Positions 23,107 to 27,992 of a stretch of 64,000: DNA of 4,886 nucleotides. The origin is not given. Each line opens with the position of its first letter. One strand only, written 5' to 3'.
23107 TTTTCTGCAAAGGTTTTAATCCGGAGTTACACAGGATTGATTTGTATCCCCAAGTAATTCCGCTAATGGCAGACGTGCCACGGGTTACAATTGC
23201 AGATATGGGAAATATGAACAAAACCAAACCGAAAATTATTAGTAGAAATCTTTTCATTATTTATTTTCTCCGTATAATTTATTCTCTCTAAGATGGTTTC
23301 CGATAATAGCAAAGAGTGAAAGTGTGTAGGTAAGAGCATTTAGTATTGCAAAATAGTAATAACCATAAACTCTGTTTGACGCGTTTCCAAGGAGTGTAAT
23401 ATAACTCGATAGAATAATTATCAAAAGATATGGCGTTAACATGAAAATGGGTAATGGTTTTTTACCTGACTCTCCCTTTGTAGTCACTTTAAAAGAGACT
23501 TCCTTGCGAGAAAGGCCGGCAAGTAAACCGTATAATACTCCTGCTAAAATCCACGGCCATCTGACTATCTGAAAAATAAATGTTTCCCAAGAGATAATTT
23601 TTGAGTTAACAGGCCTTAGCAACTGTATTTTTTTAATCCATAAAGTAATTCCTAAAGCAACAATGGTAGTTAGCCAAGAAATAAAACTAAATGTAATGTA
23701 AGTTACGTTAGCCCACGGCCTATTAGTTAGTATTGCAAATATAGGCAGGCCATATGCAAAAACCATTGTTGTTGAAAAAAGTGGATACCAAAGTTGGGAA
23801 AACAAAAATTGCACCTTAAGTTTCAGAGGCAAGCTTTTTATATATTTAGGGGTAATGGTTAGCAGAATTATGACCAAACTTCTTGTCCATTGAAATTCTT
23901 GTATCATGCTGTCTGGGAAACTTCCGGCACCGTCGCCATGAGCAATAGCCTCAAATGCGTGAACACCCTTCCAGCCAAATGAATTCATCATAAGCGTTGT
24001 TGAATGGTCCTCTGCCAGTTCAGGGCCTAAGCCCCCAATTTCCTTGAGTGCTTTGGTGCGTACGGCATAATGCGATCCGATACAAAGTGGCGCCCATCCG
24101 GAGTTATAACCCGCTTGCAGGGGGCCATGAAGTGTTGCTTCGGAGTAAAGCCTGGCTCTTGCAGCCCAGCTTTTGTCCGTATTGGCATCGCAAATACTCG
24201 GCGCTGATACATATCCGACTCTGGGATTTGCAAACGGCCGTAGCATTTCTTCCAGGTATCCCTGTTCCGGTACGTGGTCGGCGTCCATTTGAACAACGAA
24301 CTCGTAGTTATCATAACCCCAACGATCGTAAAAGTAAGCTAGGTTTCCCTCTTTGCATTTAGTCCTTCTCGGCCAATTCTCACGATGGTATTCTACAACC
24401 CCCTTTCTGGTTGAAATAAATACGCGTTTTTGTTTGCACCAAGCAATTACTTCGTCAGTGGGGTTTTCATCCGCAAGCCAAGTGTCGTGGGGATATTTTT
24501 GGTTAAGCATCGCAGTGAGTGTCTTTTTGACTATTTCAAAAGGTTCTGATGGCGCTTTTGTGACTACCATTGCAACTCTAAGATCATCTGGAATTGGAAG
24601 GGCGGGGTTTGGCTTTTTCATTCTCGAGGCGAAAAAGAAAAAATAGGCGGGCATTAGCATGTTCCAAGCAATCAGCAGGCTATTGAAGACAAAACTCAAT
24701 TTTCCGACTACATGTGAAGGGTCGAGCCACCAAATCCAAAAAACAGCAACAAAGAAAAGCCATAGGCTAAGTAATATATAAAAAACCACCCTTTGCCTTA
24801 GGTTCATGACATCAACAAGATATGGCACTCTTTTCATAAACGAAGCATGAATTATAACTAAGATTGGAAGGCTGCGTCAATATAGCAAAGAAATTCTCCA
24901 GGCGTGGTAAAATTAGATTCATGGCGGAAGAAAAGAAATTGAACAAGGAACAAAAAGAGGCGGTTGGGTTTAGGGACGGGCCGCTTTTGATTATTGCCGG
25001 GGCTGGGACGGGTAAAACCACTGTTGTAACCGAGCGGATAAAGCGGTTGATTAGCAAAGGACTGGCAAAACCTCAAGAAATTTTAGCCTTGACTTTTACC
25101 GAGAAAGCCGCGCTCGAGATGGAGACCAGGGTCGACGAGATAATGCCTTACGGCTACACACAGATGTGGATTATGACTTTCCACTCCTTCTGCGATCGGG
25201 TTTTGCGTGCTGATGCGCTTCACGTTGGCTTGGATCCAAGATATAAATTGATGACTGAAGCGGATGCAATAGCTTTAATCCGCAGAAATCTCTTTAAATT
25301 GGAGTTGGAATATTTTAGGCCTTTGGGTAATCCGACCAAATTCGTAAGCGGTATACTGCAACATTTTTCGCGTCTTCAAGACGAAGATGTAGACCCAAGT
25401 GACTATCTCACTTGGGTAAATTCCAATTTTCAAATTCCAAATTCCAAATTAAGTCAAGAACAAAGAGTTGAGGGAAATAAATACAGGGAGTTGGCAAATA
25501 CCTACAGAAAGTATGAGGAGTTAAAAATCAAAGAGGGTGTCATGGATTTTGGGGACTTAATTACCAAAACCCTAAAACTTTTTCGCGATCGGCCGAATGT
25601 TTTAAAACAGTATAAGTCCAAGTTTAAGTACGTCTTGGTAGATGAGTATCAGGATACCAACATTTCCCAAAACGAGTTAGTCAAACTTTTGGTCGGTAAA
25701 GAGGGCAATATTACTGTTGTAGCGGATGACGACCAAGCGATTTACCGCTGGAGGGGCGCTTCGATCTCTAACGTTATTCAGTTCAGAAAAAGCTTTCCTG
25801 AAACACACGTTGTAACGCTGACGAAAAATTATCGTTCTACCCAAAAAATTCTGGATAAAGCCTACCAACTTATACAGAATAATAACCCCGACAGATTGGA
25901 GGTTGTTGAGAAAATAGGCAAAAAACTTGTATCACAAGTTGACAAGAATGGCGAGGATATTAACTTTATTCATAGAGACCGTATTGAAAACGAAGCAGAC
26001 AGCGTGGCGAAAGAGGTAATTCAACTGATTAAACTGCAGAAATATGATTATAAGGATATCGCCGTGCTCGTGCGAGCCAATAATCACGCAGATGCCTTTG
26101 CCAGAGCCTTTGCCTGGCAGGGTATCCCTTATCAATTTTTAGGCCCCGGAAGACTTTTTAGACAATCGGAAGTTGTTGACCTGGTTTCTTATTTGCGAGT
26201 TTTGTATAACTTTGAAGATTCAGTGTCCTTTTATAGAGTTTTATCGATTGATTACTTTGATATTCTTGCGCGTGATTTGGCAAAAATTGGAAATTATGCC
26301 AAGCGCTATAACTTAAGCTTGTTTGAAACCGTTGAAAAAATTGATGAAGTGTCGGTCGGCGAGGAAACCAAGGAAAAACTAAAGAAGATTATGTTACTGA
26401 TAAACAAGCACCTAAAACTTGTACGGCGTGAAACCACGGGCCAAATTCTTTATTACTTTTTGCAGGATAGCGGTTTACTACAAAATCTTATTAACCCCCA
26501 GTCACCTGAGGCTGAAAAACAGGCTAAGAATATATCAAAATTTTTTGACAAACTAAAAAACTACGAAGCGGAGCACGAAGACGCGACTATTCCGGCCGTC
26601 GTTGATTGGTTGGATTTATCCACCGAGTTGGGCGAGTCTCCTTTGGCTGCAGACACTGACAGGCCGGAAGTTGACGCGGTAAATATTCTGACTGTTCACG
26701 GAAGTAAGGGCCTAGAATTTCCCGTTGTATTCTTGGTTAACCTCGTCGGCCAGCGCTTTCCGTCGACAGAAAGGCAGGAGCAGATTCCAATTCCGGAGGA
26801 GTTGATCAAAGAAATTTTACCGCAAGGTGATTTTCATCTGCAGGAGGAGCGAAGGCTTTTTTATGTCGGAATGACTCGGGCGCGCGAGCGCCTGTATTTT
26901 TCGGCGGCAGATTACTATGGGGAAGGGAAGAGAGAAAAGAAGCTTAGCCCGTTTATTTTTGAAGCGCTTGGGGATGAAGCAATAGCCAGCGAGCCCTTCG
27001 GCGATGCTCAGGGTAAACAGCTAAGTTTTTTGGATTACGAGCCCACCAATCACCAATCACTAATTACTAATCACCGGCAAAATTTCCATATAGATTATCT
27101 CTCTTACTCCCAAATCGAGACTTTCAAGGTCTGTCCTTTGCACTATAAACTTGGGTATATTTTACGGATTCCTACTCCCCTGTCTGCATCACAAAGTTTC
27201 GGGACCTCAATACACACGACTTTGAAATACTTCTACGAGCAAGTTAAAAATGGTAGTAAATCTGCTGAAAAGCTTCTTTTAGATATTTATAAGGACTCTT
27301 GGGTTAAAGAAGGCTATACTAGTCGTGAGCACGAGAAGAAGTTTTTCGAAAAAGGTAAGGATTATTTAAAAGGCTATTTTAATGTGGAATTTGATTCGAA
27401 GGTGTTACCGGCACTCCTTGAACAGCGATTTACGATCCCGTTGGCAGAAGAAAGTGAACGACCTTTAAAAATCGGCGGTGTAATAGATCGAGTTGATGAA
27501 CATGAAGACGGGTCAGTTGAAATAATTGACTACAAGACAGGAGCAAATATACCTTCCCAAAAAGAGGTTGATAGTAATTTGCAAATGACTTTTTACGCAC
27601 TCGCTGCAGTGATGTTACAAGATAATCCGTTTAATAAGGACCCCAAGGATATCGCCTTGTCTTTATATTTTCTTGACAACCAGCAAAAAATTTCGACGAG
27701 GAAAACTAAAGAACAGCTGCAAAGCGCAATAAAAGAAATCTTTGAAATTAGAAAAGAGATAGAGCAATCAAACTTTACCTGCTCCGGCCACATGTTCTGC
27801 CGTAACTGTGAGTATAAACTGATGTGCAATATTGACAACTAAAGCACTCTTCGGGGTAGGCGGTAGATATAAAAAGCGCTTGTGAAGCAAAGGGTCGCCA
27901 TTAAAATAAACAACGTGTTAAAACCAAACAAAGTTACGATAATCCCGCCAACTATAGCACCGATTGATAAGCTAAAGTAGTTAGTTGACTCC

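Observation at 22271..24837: Synthase-type GT2 translationally coupled to a secreted GH26-like hydrolase: candidate beta-mannan/glucomannan-type exopolysaccharide synthase-hydrolase pair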

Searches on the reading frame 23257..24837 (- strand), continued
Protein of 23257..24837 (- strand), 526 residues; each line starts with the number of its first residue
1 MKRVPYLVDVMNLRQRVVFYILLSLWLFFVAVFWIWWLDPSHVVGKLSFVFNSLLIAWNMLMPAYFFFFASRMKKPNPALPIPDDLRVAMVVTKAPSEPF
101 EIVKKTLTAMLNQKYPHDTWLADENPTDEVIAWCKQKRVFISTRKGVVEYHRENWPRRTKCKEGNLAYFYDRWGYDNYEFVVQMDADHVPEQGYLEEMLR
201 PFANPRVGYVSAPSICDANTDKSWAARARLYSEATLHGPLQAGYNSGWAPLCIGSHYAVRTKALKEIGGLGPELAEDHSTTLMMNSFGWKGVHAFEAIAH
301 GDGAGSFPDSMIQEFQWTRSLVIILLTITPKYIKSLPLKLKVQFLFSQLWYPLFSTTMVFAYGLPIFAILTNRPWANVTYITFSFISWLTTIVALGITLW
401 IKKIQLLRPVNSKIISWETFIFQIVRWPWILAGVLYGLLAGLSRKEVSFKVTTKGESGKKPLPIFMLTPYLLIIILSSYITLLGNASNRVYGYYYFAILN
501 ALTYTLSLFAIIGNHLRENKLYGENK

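Call 50: predict_structure(alignment_id=A2)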
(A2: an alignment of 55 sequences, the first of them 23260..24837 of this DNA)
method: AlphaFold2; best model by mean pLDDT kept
length: 526 residues; sequences in the alignment: 55
mean_pLDDT: 91.6   pTM: 0.90
mean pLDDT of the five models: 91.6, 90.8, 90.5, 89.2, 88.8
residues with pLDDT >= 90: 410; 70-90: 92; 50-70: 22; < 50: 2
segments of 3 or more residues with pLDDT < 50: none
pLDDT, mean of each block of 10 residues (from residue 1): 84 98 98 97 93 93 96 96 96 90 96 98 95 98 90 65 87 97 95 97 96 92 91 93 93 85 95 79 96 96 90 92 93 96 95 94 90 88 93 97 96 94 95 96 79 71 93 94 80 89 96 93 67
secondary structure, 60 per line:
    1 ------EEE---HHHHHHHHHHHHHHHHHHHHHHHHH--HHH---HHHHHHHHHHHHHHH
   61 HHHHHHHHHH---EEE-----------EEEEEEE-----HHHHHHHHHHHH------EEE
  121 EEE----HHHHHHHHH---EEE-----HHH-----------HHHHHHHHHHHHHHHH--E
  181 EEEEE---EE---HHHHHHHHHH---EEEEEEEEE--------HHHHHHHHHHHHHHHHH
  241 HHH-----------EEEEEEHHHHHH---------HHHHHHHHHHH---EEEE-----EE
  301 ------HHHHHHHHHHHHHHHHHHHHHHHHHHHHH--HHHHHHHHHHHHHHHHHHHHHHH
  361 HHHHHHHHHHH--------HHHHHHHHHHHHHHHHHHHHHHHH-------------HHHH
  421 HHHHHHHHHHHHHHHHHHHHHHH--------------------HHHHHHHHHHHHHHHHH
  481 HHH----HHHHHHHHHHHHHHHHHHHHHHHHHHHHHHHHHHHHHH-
elements in order: E7-9 H13-37 H46-70 E74-76 E88-94 H100-111 E118-123 H128-136 E140-142 H162-177 E180-185 H194-203 E207-215 H224-243 E255-260 H261-266 H276-286 E290-293 H307-335 H338-371 H380-403 H417-443 H464-483 H488-525

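Call 53: fold_search(model_id=the predicted structure, library=pdb)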
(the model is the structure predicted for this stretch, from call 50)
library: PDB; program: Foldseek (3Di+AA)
matches with E <= 10: 611; with E <= 0.001: 201
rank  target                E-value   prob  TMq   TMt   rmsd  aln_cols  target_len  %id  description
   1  4p00_A                1.5e-18  1.00  0.70  0.52   5.3       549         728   21  Bacterial Cellulose Synthase in complex with cyclic-di-GMP and UDP (released 2014-04-09)
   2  9b8v_E                2.3e-18  1.00  0.72  0.47   4.8       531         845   20  AlphaFold2 informed cryo-EM model of the E. coli cellulose synthase BcsAG3B6 complex (released 2025-02-19)
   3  4hg6_A                3.3e-17  1.00  0.69  0.51   5.4       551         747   19  Structure of a cellulose synthase - cellulose translocation intermediate (released 2012-12-19)
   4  5ej1_A                1.1e-16  1.00  0.66  0.50   6.3       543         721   21  Pre-translocation state of bacterial cellulose synthase (released 2016-03-30)
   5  9fnn_A                2.0e-16  1.00  0.68  0.47   6.9       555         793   17  Cryo-EM structure of the c-di-GMP-saturated 'crown'less Bcs macrocomplex for cellulose secretion in E. coli (released 2024-10-16)
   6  9fmv_A                2.5e-15  1.00  0.65  0.46   5.9       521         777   17  Cryo-EM structure of the c-di-GMP-free synthase:pEtN transferase complex (BcsA-Bct-G3) from the E. coli cellulose secr (released 2024-10-16)
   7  9fmz_A                1.3e-14  1.00  0.67  0.45   6.1       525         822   18  Cryo-EM structure of the c-di-GMP-bound synthase:pEtN transferase complex (BcsA-Bct-G3) from the E. coli cellulose sec (released 2024-10-16)
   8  9fp0_A                1.6e-14  1.00  0.62  0.44   6.1       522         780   18  Cryo-EM structure of the 'crown'less Bcs macrocomplex for E. coli cellulose secretion in non-saturating c-di-GMP (loca (released 2024-10-16)
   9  8g2j_I                6.1e-12  1.00  0.63  0.48  10.9       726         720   13  Hybrid aspen cellulose synthase-8 bound to UDP-glucose (released 2023-03-01)
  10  8g2j_D                9.5e-12  1.00  0.63  0.48  10.9       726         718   13  Hybrid aspen cellulose synthase-8 bound to UDP-glucose (released 2023-03-01)
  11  8vht_A                1.5e-11  1.00  0.63  0.50  11.0       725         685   12  Cryo EM structure of a soybean CesA3 homotrimer (released 2025-01-15)
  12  8smm_A                2.6e-11  1.00  0.49  0.50  13.1       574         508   12  Xenopus laevis hyaluronan synthase 1 (released 2024-05-01)
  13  8smn_A                4.2e-11  1.00  0.56  0.57  10.0       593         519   12  Xenopus laevis hyaluronan synthase 1, nascent HA polymer bound state (released 2024-05-01)
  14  8vi0_B                5.7e-11  1.00  0.63  0.48  11.6       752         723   12  Cryo EM structure of a soybean CesA6 homotrimer (released 2025-01-15)
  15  8vhz_A                7.0e-11  1.00  0.64  0.49  11.6       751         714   12  Cryo EM structure of a soybean CesA1 homotrimer (released 2025-01-15)
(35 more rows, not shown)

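Call 74: search_protein_families(library=pfam, proteins=[L031:4171-5700:-, L028:7548-8168:+, L005:5860-7428:+, L004:4725-5768:+, L016:3568-4812:-], max_evalue=0.001)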
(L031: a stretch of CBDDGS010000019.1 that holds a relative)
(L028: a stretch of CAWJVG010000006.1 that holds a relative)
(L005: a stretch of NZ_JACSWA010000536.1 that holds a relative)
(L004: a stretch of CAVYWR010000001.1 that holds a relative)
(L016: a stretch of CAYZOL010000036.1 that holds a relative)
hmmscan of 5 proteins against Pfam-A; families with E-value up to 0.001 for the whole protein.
L031:4171-5700:- (510 aa): 3 families
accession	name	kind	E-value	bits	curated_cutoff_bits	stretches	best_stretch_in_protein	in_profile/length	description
PF00884.28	Sulfatase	-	8.2e-46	157.1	25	1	100-411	1-300/301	Sulfatase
PF16347.10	SGSH_C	-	4.2e-09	37.2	29.3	1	373-481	14-130/154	N-sulphoglucosamine sulphohydrolase, C-terminal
PF01663.27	Phosphodiest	-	0.00075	19.6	23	0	303-385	183-256/342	Type I phosphodiesterase / nucleotide pyrophosphatase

L028:7548-8168:+ (207 aa): 0 families

L005:5860-7428:+ (523 aa): 13 families
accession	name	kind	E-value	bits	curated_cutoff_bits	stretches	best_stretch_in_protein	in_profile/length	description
PF14559.12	TPR_19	-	7.9e-20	71.4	25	3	177-231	5-61/68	Tetratricopeptide repeat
PF13428.12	TPR_14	-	1.6e-18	65.7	23.5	1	31-70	5-44/44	Tetratricopeptide repeat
PF24575.1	TPR_Slam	-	7.4e-15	55.7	35.2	1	82-139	36-91/104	Surface lipoprotein assembly modifier, N-terminal TPR repeats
PF13432.12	TPR_16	-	2.6e-13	50.6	32.7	1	31-89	1-59/65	Tetratricopeptide repeat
PF07719.23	TPR_2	-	1.2e-09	38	27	0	62-94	2-34/34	Tetratricopeptide repeat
PF13431.12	TPR_17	-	2.3e-09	37.2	24.4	0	50-77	2-29/34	Tetratricopeptide repeat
PF12895.13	ANAPC3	-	1.1e-07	32.5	27.2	0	83-153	11-80/82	Anaphase-promoting complex, cyclosome, subunit 3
PF13424.12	TPR_12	-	1.1e-07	32.3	30.1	0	45-89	28-73/77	Tetratricopeptide repeat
PF13176.12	TPR_7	-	1.5e-07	31.4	27.9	0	63-94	1-32/36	Tetratricopeptide repeat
PF00515.34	TPR_1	-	6.3e-07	29.4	27.8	0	32-60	6-34/34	Tetratricopeptide repeat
PF13174.12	TPR_6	-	8.2e-05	23.4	26.3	0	37-59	10-32/33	Tetratricopeptide repeat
PF13414.12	TPR_11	-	0.00023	21.2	26.8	0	39-71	6-38/42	TPR repeat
PF25062.1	ARM_TT21_N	-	0.00084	19.6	40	0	155-237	126-207/222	Tetratricopeptide repeat protein 21 N-terminal ARM repeat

L004:4725-5768:+ (348 aa): 8 families
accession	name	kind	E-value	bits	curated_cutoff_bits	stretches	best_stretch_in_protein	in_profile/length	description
PF01370.27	Epimerase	-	5.2e-60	203.3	20.9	1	10-260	1-239/240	NAD dependent epimerase/dehydratase family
PF16363.11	GDP_Man_Dehyd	-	9.5e-55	186.8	27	1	11-316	1-324/332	GDP-mannose 4,6 dehydratase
PF02719.21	Polysacc_synt_2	-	1e-16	61.4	20.2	1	10-179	1-170/293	Polysaccharide biosynthesis protein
PF01073.25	3Beta_HSD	-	5.5e-16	58.9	22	1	11-255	1-238/280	3-beta hydroxysteroid dehydrogenase/isomerase family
PF04321.23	RmlD_sub_bind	-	3.6e-11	43.1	27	1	9-161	2-136/287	RmlD substrate binding domain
PF05368.20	NmrA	-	4.4e-07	30.2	27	1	8-128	3-109/298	NmrA-like family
PF13460.12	NAD_binding_10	-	2.3e-05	24.8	27.2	1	14-160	1-130/184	NAD(P)H-binding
PF07993.18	NAD_binding_4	-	0.00035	20.2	20.1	0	56-186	65-213/258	Male sterility protein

L016:3568-4812:- (415 aa): 7 families
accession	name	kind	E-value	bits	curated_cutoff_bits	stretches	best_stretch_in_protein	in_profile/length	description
PF16363.11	GDP_Man_Dehyd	-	2e-48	166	27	1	77-399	1-330/332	GDP-mannose 4,6 dehydratase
PF01370.27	Epimerase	-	1.2e-44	153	20.9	1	76-337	1-239/240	NAD dependent epimerase/dehydratase family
PF01073.25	3Beta_HSD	-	1.6e-10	40.9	22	1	77-325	1-234/280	3-beta hydroxysteroid dehydrogenase/isomerase family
PF02719.21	Polysacc_synt_2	-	1.5e-07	31.3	20.2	1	76-253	1-171/293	Polysaccharide biosynthesis protein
PF00106.31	adh_short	-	1.4e-06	28.3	26.6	1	76-144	3-70/195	short chain dehydrogenase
PF04321.23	RmlD_sub_bind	-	3.4e-06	26.8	27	1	75-234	2-137/287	RmlD substrate binding domain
PF08659.16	KR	-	2.4e-05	24.8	22.6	1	76-157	3-91/180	KR domain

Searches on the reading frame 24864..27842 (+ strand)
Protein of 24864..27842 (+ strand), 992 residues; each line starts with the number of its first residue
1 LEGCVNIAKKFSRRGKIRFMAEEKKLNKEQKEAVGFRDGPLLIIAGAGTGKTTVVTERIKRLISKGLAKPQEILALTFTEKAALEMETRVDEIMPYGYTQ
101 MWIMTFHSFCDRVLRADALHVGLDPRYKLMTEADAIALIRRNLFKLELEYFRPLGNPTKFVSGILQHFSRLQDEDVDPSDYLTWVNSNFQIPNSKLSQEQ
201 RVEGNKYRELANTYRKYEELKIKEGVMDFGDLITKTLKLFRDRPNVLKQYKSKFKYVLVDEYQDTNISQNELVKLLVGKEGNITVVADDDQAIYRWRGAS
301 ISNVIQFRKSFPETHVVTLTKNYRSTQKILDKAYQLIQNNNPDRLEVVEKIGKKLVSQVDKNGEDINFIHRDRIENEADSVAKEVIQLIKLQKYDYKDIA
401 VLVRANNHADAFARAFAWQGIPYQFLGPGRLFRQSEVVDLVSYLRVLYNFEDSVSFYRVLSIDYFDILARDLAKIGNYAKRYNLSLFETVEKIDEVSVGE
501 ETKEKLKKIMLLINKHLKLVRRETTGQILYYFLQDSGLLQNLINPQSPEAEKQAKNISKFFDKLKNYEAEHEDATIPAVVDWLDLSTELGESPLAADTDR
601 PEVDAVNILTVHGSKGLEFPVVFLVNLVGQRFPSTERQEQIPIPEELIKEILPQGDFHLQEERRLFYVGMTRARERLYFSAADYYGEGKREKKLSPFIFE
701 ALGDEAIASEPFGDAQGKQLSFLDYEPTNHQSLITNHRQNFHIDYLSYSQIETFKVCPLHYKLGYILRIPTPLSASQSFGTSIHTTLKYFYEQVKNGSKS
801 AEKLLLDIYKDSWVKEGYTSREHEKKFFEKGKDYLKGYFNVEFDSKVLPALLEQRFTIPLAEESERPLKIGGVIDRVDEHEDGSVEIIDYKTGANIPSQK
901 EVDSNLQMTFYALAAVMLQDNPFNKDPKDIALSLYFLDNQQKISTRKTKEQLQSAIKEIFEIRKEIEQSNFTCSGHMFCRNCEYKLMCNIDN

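Call 6: search_protein_families(library=pfam, proteins=[window:24864-27842:+], max_evalue=0.01)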
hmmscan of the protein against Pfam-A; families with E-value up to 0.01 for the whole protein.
window:24864-27842:+ (992 aa): 10 families
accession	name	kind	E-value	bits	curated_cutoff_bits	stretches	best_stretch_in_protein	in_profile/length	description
PF00580.27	UvrD-helicase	-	2.8e-77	260.5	23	1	26-312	1-271/271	UvrD/REP helicase N-terminal domain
PF13361.12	UvrD_C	-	7.7e-59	200.3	25.6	1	318-682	2-348/350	UvrD-like helicase C-terminal domain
PF12705.13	PDDEXK_1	-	1.8e-36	126.8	22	1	746-989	2-247/247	PD-(D/E)XK nuclease superfamily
PF13245.12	AAA_19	-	1.4e-21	77.5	25.1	1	30-295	1-132/134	AAA domain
PF13538.12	UvrD_C_2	-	6.5e-12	45.6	27.4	2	656-679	28-51/52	UvrD-like helicase C-terminal domain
PF13604.12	AAA_30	-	1.9e-07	31.5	27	1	26-90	2-66/191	AAA domain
PF10926.14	DUF2800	-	1.6e-05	24.7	21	1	881-988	128-232/368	Protein of unknown function (DUF2800)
PF01443.25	Viral_helicase1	-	2.9e-05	24.4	21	0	660-679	207-226/228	Viral superfamily 1 RNA helicase core domain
PF13086.12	AAA_11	-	0.00011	22.5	27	1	25-261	1-221/257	AAA domain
PF01930.23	Cas_Cas4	-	0.00012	22.6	22.7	1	871-989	53-159/160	Domain of unknown function DUF83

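Call 7: search_protein_families(library=ncbifam, proteins=[window:24864-27842:+], max_evalue=0.01)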
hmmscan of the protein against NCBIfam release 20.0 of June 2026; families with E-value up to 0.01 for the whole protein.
window:24864-27842:+ (992 aa): 19 families
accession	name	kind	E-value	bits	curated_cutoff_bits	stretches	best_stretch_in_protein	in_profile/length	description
TIGR01073.1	pcrA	equivalog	1.1e-146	490.1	911.2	1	25-688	4-619/725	DNA helicase PcrA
TIGR01074.1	rep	equivalog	1.9e-127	426.3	951.45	1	25-700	1-632/668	DNA helicase Rep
NF008743.0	PRK11773.1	equivalog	2.3e-118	396.5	965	1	24-700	8-635/720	DNA helicase II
TIGR01075.1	uvrD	equivalog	5e-115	385.4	1144.45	2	170-689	126-620/715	DNA helicase II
NF008172.0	PRK10919.1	equivalog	7.2e-97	325.2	1168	1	25-682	2-612/673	DNA helicase Rep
TIGR02785.1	addA_Gpos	equivalog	1.9e-56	191.6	707.65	3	351-679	519-876/1234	helicase-exonuclease AddAB subunit AddA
NF008276.0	PRK11054.1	equivalog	7.7e-49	166.8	543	3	213-386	395-558/684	DNA helicase IV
TIGR02784.1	addA_alphas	equivalog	2.3e-48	165.4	860.75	4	383-690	570-874/1138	double-strand break repair helicase AddA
TIGR00609.1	recB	equivalog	2.5e-48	165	696.05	2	222-692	338-823/1175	exodeoxyribonuclease V subunit beta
NF010485.0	PRK13909.1-2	equivalog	1.4e-29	102.9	650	2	209-630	283-635/909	RecB-like helicase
NF010487.0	PRK13909.1-4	equivalog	3.1e-27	95.2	759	2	205-462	275-540/924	RecB-like helicase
NF008128.0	PRK10876.1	equivalog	1.4e-16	59.4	1697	2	217-341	339-465/1181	exodeoxyribonuclease V subunit beta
TIGR02773.1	addB_Gpos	equivalog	4.4e-15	54.4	903.7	2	43-423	6-364/1159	helicase-exonuclease AddAB subunit AddB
TIGR02786.1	addB_alphas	equivalog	2.8e-12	45.6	486.5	1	777-942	788-951/1024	double-strand break repair protein AddB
NF041464.1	HelD_BACSU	equivalog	1.4e-11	43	419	1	241-417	535-694/779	RNA polymerase recycling motor HelD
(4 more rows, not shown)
